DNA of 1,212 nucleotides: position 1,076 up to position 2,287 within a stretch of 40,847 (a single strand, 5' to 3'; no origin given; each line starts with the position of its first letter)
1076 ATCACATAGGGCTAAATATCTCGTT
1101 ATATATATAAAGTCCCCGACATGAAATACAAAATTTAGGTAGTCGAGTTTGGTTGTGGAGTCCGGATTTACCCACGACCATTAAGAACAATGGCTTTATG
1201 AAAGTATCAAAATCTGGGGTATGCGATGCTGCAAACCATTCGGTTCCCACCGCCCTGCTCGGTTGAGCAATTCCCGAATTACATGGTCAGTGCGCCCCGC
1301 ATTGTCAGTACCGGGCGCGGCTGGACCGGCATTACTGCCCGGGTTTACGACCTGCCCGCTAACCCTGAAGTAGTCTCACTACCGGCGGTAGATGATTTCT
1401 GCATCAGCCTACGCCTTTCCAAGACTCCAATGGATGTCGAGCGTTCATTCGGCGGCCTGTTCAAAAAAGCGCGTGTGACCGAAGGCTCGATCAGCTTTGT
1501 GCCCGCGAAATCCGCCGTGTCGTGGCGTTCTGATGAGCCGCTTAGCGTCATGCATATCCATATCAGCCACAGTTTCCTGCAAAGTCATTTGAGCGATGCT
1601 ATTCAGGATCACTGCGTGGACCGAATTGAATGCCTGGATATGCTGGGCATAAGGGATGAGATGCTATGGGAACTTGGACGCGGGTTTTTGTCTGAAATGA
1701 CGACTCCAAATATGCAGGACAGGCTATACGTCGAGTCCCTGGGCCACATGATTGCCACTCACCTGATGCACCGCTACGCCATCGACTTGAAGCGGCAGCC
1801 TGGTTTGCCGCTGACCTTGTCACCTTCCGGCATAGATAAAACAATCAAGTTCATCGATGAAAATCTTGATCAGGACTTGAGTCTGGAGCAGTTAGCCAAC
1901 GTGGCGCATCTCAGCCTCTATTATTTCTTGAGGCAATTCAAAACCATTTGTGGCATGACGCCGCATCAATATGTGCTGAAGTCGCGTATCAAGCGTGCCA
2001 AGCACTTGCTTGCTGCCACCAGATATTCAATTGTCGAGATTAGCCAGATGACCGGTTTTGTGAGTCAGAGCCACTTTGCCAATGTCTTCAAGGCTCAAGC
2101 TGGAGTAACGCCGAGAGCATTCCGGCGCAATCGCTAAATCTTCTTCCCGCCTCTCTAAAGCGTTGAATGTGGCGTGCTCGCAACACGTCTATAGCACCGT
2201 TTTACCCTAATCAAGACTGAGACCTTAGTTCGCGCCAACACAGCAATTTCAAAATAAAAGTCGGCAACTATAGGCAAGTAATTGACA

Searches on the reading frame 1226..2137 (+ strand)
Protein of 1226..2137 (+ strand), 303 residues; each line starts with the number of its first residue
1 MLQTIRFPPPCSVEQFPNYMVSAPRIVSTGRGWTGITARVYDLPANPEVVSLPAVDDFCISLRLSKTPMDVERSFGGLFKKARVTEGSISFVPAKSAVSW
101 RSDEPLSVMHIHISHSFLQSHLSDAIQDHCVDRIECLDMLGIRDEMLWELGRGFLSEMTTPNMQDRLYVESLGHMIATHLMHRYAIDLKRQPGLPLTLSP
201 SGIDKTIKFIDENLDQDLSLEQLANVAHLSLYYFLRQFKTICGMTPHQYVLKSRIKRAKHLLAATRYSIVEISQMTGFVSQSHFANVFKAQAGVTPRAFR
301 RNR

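Call 3: search_protein_families(library=pfam, proteins=[window:1226-2137:+], max_evalue=0.01)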
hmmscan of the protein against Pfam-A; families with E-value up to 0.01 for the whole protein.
window:1226-2137:+ (303 aa): 2 families
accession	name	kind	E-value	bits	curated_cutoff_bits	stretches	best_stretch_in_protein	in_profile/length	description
PF12833.13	HTH_18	-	9.4e-23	80.8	33.6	1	223-301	1-79/80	Helix-turn-helix domain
PF00165.29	HTH_AraC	-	1.2e-22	80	26.6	2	210-250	1-41/42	Bacterial regulatory helix-turn-helix proteins, AraC family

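Call 4: search_protein_families(library=ncbifam, proteins=[window:1226-2137:+], max_evalue=0.01)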
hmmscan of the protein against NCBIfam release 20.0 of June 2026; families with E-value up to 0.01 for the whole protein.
window:1226-2137:+ (303 aa): 31 families (the best 25 are shown)
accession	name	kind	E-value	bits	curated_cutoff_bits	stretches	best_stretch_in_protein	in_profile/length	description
NF047788.1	TransRegPocR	equivalog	8.9e-20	71.1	500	1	201-302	189-290/296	transcriptional regulator PocR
NF047455.1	TF_Staph_AryK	equivalog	1.8e-18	66.2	850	1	82-302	42-258/759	transcriptional regulator AryK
NF052371.1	TransRegGbdRPseu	equivalog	3e-18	66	480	1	205-301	229-325/365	choline metabolism transcriptional regulator GbdR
NF006902.0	PRK09393.1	equivalog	5.7e-18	65.2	425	1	202-302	221-321/327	transcriptional regulator FtrA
TIGR04094.1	adjacent_YSIRK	equivalog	6.9e-18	64.8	200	1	203-300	287-383/383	YSIRK-targeted surface antigen transcriptional regulator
NF007860.0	PRK10572.1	equivalog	9.4e-17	60.8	208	1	163-302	148-284/292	arabinose operon transcriptional regulator AraC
NF049932.1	TranspRegBtr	equivalog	4.9e-16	58.3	900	1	201-303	164-266/531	bacillibactin transport transcriptional regulator Btr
NF007693.0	PRK10371.1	equivalog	5.2e-16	58.7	253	1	203-301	200-298/309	transcriptional regulator MelR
NF010028.0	PRK13503.1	equivalog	7.3e-16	58.4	288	1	203-302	173-272/278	HTH-type transcriptional activator RhaS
NF007584.0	PRK10219.1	equivalog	1.9e-15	57.1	174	1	203-301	7-105/107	superoxide response transcriptional regulator SoxS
NF010027.0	PRK13502.1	equivalog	1.7e-13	50.7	384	1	172-300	152-275/282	HTH-type transcriptional activator RhaR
NF033869.1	viru_reg_Rsp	equivalog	2.8e-13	49.2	400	1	198-301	144-247/701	AraC family transcriptional regulator Rsp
NF010025.2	PRK13500.1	equivalog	4.7e-13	49.3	525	1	173-301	153-276/282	HTH-type transcriptional activator RhaR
NF012144.2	ramA_TF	equivalog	6.6e-13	49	180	1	198-302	2-106/108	RamA family antibiotic efflux transcriptional regulator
NF012228.1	RobA_TF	equivalog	2.4e-12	46.9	380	1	204-302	6-104/286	MDR efflux pump AcrAB transcriptional activator RobA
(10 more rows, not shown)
